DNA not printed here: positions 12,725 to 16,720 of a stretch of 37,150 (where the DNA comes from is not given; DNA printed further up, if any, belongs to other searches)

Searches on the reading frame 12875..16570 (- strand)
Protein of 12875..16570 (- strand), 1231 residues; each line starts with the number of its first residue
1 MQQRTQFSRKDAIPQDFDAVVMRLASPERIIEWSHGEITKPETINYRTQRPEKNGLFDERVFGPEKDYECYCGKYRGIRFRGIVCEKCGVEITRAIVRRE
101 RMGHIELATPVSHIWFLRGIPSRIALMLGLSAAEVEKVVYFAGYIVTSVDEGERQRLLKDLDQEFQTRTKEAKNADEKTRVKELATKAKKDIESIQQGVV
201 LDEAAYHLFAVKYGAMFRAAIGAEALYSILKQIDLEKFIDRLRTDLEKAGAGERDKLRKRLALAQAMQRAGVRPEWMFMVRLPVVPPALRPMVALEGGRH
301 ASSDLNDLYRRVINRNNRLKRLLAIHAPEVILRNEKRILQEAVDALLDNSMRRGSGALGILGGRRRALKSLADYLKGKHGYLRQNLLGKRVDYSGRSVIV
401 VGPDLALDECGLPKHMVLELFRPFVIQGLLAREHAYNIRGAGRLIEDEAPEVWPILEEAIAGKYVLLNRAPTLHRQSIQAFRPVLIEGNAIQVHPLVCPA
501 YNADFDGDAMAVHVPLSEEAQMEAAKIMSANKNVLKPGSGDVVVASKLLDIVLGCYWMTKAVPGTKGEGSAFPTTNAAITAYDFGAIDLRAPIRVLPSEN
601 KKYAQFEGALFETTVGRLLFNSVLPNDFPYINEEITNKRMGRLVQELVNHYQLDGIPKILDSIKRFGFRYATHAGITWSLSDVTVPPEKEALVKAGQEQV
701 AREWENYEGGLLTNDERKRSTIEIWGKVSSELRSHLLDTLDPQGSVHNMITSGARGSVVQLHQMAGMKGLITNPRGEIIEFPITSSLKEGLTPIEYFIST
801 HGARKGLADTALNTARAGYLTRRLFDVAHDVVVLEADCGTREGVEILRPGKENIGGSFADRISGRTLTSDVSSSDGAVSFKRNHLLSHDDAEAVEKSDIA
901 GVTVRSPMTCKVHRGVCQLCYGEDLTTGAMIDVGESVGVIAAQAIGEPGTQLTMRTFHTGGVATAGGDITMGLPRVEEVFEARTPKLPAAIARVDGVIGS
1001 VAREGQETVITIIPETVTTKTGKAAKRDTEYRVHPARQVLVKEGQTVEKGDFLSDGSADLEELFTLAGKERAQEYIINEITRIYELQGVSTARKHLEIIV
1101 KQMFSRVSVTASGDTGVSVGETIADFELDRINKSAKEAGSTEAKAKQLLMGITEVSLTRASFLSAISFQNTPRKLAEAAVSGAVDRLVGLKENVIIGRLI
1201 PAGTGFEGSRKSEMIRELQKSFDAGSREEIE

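Call 7: search_protein_families(library=pfam, proteins=[window:12875-16570:-], max_evalue=0.001)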
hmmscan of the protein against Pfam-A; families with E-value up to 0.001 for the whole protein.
window:12875-16570:- (1231 aa): 5 families
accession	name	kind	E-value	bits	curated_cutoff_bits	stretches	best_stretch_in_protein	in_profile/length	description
PF04997.17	RNA_pol_Rpb1_1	-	2.7e-70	237.6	39.7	1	15-386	2-312/312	RNA polymerase Rpb1, domain 1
PF04998.22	RNA_pol_Rpb1_5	-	2.4e-61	208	28.5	1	790-1118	1-260/267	RNA polymerase Rpb1, domain 5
PF00623.25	RNA_pol_Rpb1_2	-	1.2e-37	130.2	25.3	2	453-529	89-165/166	RNA polymerase Rpb1, domain 2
PF04983.23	RNA_pol_Rpb1_3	-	2.2e-16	60.6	28.9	1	533-683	1-162/162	RNA polymerase Rpb1, domain 3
PF05000.22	RNA_pol_Rpb1_4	-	1.1e-08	35.3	24.8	1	713-781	2-85/107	RNA polymerase Rpb1, domain 4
